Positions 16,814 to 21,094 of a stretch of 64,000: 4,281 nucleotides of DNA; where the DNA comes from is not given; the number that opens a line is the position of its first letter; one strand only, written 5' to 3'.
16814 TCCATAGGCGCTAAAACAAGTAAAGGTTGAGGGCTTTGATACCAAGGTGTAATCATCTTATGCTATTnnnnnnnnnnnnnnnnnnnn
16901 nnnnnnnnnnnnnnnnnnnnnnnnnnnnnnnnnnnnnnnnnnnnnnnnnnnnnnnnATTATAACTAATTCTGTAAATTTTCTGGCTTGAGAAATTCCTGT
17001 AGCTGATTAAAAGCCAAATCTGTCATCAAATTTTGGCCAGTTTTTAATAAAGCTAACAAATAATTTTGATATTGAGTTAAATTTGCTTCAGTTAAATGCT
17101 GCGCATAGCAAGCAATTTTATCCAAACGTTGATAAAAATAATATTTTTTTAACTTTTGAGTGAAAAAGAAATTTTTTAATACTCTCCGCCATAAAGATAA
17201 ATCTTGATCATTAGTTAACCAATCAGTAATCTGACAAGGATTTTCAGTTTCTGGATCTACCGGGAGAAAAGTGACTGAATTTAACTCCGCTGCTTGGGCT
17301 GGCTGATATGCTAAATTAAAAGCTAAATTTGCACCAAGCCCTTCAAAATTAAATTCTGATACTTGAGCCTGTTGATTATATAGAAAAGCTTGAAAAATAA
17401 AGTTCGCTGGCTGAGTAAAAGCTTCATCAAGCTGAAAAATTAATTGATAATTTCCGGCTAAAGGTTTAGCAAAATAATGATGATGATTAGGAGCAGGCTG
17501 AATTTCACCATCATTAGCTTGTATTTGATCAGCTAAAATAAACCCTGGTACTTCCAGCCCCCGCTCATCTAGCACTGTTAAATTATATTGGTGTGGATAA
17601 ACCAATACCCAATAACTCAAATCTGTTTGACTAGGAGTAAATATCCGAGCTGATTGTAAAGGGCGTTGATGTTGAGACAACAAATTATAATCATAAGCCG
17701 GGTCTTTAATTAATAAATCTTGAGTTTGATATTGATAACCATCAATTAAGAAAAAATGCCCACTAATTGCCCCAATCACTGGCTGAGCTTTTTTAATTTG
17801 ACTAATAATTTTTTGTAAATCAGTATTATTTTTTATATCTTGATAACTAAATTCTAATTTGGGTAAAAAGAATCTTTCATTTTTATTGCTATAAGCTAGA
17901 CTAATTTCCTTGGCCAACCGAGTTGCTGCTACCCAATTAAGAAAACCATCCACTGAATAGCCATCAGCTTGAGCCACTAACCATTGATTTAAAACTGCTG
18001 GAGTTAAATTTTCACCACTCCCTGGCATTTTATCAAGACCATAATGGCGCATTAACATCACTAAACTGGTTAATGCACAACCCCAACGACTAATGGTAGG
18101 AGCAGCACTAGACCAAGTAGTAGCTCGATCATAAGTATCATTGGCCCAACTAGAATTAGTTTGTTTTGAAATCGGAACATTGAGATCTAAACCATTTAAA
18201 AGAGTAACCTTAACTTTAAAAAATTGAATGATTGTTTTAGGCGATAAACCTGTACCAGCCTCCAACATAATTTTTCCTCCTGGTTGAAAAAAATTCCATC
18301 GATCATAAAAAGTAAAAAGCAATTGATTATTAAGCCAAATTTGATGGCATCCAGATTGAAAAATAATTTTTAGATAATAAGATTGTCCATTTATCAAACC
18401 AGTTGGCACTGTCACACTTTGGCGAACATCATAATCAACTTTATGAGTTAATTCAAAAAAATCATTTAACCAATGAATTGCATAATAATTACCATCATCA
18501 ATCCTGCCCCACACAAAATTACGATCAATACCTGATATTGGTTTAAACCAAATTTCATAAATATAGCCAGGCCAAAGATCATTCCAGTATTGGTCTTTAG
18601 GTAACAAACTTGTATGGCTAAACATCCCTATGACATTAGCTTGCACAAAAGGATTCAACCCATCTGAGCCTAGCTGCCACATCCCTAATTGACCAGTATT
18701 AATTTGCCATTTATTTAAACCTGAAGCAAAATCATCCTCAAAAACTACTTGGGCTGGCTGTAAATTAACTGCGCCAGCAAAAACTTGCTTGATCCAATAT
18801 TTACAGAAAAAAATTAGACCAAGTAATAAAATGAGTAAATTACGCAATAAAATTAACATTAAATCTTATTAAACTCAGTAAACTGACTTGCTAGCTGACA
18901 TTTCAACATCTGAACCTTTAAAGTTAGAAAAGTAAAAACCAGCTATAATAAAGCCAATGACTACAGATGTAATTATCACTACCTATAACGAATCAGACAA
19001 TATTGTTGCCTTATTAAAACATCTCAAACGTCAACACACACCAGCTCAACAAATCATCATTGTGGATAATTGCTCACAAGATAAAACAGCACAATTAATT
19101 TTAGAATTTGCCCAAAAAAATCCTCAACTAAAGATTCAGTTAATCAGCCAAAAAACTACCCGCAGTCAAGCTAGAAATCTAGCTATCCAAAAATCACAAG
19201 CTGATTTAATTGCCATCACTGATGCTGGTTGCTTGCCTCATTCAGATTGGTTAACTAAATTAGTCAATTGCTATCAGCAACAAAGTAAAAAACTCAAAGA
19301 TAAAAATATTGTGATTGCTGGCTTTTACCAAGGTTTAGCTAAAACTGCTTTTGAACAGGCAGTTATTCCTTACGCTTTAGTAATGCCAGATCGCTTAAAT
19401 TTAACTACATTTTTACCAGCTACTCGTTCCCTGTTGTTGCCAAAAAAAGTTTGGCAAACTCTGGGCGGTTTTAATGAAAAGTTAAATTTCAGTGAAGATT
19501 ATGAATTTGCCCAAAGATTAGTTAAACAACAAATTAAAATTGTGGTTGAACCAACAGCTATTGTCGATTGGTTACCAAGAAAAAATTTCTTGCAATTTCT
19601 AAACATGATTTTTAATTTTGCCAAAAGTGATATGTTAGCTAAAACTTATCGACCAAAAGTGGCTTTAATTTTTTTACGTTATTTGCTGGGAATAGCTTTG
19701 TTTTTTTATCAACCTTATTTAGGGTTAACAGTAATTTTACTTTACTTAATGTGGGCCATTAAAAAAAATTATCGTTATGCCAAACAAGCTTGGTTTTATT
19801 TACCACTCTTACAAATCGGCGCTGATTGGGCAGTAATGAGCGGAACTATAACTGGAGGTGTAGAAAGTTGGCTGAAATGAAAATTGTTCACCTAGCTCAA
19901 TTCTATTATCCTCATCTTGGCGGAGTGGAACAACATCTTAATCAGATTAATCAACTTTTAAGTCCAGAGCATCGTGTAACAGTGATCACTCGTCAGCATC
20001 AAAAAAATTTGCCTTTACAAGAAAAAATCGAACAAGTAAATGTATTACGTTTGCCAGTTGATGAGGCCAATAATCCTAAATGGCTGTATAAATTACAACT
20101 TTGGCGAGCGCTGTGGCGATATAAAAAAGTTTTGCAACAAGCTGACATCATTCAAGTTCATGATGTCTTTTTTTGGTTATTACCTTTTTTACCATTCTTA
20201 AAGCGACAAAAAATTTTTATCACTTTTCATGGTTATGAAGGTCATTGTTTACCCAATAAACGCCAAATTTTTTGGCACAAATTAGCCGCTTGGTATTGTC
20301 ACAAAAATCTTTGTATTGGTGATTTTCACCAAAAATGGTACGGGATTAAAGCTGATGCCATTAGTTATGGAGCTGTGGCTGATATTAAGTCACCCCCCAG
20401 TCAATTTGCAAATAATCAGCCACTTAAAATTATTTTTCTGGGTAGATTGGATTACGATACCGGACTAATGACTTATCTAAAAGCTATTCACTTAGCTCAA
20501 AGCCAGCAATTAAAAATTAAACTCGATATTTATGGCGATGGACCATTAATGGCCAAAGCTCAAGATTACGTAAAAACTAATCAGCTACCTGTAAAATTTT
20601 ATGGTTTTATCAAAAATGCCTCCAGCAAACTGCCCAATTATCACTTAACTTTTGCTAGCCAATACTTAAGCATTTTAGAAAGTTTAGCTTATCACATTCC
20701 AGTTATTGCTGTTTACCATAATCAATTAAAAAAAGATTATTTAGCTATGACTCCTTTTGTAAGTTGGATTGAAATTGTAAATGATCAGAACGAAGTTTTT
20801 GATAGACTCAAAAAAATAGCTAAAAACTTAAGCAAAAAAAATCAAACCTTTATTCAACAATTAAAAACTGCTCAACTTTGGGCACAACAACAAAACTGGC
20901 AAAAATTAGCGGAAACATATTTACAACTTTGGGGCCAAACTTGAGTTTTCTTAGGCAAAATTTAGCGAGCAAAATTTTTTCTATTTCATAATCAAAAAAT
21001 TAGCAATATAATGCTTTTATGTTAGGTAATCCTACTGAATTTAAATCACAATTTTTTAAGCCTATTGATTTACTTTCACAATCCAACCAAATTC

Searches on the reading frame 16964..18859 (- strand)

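Call 54: search_protein_families(library=pfam, proteins=[window:16964-18859:-], max_evalue=0.00001)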
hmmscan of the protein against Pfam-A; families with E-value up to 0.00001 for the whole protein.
window:16964-18859:- (631 aa): 1 family
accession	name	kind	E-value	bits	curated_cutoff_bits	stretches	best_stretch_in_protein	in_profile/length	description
PF13529.12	Peptidase_C39_2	-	8.8e-08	33.3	24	1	228-388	3-143/143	Peptidase_C39 like family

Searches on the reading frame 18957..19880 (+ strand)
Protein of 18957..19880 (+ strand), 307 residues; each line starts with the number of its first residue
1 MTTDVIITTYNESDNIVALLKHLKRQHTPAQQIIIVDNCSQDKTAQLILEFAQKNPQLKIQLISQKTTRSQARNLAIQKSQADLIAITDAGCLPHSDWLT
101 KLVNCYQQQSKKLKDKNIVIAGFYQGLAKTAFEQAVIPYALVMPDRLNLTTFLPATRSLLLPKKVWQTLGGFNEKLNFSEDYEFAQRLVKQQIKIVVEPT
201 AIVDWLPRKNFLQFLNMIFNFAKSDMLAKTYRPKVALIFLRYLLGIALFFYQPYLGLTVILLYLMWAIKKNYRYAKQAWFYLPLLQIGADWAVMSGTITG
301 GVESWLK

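Call 54: search_protein_families(library=pfam, proteins=[window:18957-19880:+], max_evalue=0.00001)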
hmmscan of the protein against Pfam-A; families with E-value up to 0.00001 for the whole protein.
window:18957-19880:+ (307 aa): 3 families
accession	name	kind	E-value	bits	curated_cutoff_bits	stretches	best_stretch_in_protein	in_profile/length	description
PF00535.33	Glycos_transf_2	-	1.3e-22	80.9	23.3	1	5-108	2-105/168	Glycosyl transferase family 2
PF10111.15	Glyco_tranf_2_2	-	1.8e-16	60.9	27.3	1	5-212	2-223/276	Glycosyltransferase like family 2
PF13641.12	Glyco_tranf_2_3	-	1e-13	52.3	27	1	5-214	5-220/230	Glycosyltransferase like family 2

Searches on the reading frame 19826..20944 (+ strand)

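Call 54: search_protein_families(library=pfam, proteins=[window:19826-20944:+], max_evalue=0.00001)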
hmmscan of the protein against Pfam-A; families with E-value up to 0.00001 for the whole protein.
window:19826-20944:+ (372 aa): 3 families
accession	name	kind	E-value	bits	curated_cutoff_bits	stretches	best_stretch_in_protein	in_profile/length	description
PF13439.12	Glyco_transf_4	-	5.7e-13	49.7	28.5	1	32-157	2-126/170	Glycosyltransferase Family 4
PF13692.12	Glyco_trans_1_4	-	7.2e-09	36.5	27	1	201-297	3-107/142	Glycosyl transferases group 1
PF00534.26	Glycos_transf_1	-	6.1e-08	32.8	26.4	1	192-334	8-158/172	Glycosyl transferases group 1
